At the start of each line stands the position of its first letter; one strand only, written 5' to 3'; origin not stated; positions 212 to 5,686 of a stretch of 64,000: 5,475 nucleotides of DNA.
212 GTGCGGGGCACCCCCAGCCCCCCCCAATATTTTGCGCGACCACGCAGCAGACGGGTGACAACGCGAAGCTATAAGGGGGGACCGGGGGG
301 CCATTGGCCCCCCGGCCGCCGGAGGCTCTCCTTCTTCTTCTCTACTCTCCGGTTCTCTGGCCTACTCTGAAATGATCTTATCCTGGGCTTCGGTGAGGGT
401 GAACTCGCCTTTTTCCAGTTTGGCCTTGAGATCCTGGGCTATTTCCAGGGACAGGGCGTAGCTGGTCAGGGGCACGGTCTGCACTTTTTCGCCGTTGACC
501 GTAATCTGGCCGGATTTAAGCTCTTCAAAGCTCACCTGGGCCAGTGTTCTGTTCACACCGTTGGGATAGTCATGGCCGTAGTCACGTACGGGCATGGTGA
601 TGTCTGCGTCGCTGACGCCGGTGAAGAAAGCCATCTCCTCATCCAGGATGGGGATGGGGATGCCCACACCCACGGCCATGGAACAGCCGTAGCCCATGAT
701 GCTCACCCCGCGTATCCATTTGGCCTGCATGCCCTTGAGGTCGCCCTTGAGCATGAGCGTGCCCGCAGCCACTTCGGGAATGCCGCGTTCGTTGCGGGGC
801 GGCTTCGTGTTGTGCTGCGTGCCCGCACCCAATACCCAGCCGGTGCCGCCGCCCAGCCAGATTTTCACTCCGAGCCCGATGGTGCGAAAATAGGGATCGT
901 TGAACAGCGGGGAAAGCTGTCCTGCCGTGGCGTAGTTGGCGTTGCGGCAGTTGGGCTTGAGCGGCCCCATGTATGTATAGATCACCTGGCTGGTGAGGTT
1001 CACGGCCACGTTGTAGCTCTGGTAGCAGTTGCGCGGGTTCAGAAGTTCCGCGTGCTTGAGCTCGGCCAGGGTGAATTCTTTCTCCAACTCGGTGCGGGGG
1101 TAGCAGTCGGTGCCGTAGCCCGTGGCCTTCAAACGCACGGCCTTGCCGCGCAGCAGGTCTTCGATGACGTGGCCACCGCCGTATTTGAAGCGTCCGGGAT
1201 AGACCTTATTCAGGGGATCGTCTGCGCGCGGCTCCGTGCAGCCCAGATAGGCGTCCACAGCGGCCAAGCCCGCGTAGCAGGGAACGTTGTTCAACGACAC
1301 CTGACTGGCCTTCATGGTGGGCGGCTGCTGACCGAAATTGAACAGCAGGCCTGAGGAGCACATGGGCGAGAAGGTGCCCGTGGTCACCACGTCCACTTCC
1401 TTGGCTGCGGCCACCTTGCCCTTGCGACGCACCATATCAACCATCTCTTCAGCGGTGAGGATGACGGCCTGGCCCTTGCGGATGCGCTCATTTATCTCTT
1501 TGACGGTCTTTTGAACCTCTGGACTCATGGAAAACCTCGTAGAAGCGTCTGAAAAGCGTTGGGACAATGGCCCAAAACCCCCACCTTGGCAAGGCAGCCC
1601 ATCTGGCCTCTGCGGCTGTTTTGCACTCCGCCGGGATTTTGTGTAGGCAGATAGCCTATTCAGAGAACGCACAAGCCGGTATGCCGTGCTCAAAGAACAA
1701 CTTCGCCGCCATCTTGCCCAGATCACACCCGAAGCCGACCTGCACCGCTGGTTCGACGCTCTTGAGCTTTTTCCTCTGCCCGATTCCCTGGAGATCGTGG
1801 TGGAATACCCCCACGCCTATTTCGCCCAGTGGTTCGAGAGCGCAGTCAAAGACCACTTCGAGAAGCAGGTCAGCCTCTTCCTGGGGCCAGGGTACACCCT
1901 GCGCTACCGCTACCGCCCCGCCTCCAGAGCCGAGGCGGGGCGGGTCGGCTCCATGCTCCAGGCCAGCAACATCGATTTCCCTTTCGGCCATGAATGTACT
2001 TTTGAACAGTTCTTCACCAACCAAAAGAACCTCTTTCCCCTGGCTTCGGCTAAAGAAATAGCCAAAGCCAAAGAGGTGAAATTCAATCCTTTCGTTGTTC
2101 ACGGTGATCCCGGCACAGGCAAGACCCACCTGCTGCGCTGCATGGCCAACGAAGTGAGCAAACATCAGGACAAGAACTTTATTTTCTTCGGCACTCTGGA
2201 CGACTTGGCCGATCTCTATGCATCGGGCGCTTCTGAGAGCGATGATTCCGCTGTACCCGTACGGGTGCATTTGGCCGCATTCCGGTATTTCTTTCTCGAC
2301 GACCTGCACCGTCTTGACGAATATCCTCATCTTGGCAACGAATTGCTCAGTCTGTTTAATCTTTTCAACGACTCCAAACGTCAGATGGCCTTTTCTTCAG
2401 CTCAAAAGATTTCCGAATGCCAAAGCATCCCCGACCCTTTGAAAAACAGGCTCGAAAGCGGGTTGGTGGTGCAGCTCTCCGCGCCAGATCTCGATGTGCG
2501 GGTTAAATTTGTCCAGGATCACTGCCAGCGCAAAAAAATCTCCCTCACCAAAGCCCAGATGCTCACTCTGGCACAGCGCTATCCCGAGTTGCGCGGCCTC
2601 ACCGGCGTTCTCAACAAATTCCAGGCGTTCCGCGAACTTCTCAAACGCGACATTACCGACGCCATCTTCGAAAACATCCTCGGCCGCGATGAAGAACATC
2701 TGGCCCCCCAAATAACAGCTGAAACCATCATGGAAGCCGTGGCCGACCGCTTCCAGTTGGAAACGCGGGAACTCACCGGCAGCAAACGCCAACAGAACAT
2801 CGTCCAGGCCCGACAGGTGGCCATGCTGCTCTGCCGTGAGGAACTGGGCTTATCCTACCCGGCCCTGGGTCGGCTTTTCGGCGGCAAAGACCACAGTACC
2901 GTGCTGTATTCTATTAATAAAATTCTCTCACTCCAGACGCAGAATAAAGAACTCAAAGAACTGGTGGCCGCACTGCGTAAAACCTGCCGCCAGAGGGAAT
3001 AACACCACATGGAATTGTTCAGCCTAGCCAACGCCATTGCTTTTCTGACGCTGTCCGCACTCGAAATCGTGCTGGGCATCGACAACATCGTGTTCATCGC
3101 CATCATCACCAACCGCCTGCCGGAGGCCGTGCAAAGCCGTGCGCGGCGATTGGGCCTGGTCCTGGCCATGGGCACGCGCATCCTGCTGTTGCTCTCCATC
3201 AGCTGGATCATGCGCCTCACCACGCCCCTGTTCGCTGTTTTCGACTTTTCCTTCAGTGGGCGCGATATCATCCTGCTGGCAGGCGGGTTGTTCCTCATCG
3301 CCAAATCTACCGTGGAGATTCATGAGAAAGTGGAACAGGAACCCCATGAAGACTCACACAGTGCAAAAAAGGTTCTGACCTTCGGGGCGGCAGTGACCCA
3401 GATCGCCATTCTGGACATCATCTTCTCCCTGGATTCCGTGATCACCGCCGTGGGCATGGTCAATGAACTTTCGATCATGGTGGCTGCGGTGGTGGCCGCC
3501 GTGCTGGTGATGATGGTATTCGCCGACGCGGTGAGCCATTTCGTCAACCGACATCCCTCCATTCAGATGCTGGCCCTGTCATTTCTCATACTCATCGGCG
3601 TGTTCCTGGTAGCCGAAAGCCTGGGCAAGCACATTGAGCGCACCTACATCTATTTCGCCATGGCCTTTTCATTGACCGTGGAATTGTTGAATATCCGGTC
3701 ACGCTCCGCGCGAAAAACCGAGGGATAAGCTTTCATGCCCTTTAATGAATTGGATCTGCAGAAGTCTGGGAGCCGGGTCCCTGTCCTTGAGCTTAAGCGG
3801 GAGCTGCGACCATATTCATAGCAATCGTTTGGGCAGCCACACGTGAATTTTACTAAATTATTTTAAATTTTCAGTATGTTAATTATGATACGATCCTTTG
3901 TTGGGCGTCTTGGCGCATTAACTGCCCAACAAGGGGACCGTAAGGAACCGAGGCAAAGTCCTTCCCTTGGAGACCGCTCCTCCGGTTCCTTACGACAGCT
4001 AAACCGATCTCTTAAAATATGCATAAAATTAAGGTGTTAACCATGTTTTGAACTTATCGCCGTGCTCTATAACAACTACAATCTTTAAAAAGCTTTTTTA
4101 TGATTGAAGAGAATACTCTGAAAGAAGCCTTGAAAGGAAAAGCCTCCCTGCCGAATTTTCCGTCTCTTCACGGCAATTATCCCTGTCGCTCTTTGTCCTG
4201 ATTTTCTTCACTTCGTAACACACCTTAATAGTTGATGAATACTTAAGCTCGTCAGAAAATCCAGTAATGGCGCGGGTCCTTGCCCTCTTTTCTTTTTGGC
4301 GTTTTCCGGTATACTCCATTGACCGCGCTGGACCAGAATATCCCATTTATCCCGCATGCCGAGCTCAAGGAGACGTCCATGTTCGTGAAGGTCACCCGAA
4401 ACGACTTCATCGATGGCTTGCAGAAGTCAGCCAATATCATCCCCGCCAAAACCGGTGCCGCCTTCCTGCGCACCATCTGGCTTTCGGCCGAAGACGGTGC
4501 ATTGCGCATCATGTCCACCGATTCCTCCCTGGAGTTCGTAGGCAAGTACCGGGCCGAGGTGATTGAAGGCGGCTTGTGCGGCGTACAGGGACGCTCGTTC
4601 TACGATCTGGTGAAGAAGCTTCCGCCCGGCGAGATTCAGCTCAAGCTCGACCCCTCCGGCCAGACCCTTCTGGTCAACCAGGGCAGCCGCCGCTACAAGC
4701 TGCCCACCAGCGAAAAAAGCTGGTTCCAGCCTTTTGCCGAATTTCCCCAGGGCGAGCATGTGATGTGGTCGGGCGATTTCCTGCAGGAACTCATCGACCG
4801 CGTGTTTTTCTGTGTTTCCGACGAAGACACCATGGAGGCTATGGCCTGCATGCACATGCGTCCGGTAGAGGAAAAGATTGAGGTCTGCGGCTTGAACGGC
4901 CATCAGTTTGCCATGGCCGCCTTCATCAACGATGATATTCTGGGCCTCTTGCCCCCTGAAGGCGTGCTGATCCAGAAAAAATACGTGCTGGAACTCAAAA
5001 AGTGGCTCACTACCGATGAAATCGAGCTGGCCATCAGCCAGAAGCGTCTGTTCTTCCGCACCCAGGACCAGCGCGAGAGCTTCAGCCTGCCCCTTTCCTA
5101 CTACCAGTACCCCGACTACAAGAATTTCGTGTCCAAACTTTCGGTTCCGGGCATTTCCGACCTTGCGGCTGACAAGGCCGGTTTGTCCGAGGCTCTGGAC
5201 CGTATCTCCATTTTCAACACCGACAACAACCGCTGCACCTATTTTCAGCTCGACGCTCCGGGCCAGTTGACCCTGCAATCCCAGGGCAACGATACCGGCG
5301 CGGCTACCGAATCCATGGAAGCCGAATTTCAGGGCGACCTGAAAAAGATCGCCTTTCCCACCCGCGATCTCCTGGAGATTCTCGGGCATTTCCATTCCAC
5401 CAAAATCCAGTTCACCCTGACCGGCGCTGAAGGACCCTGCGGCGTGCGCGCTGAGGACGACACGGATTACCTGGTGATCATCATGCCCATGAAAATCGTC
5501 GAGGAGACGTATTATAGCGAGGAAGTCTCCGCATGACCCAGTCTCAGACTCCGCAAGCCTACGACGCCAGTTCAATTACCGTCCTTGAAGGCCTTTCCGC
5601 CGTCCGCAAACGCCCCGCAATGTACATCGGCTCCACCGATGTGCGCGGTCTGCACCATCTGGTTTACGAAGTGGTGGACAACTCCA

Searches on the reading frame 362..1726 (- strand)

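Call 38: search_protein_families(library=ncbifam, proteins=[window:362-1726:-], max_evalue=1e-25)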
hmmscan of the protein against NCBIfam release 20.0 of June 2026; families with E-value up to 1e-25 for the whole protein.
window:362-1726:- (454 aa): 1 family
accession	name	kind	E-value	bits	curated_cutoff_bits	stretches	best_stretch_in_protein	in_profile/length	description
TIGR03287.1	methan_mark_16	hypoth_equivalog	4.1e-37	127.6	363.95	1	89-382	1-274/391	methanogenesis marker 16 metalloprotein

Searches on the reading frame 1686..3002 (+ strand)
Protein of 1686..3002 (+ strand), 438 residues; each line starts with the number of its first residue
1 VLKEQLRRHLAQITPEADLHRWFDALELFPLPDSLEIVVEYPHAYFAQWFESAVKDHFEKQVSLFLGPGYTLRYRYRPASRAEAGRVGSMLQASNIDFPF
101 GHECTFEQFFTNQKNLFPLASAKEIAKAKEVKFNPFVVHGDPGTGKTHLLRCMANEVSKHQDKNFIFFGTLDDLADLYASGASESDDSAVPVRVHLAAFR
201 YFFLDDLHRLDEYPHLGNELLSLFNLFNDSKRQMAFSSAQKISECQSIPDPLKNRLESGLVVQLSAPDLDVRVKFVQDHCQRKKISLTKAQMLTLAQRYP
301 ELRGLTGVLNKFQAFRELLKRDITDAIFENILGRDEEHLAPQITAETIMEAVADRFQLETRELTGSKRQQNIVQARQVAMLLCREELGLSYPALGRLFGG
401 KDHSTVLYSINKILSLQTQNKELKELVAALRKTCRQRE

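Call 38: search_protein_families(library=ncbifam, proteins=[window:1686-3002:+], max_evalue=1e-25)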
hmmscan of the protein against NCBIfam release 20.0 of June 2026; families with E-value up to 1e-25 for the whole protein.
window:1686-3002:+ (438 aa): 3 families
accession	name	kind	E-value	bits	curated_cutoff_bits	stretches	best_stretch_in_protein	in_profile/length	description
TIGR00362.1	DnaA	equivalog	6.5e-73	246.3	343.9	1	5-432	3-435/437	chromosomal replication initiator protein DnaA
NF001154.0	PRK00149.3-3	equivalog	8.5e-54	183.2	410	1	96-435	113-459/462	chromosomal replication initiator protein DnaA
NF009087.0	PRK12422.1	equivalog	5.8e-31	108.2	657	1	22-433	23-442/455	chromosomal replication initiator protein DnaA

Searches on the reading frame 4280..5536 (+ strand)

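Call 38: search_protein_families(library=ncbifam, proteins=[window:4280-5536:+], max_evalue=1e-25)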
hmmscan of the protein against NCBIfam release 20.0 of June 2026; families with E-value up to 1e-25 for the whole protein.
window:4280-5536:+ (418 aa): 1 family
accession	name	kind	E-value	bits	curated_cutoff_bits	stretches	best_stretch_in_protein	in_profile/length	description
TIGR00663.1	dnan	equivalog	2.5e-47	161.6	137.65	1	34-405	1-366/367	DNA polymerase III subunit beta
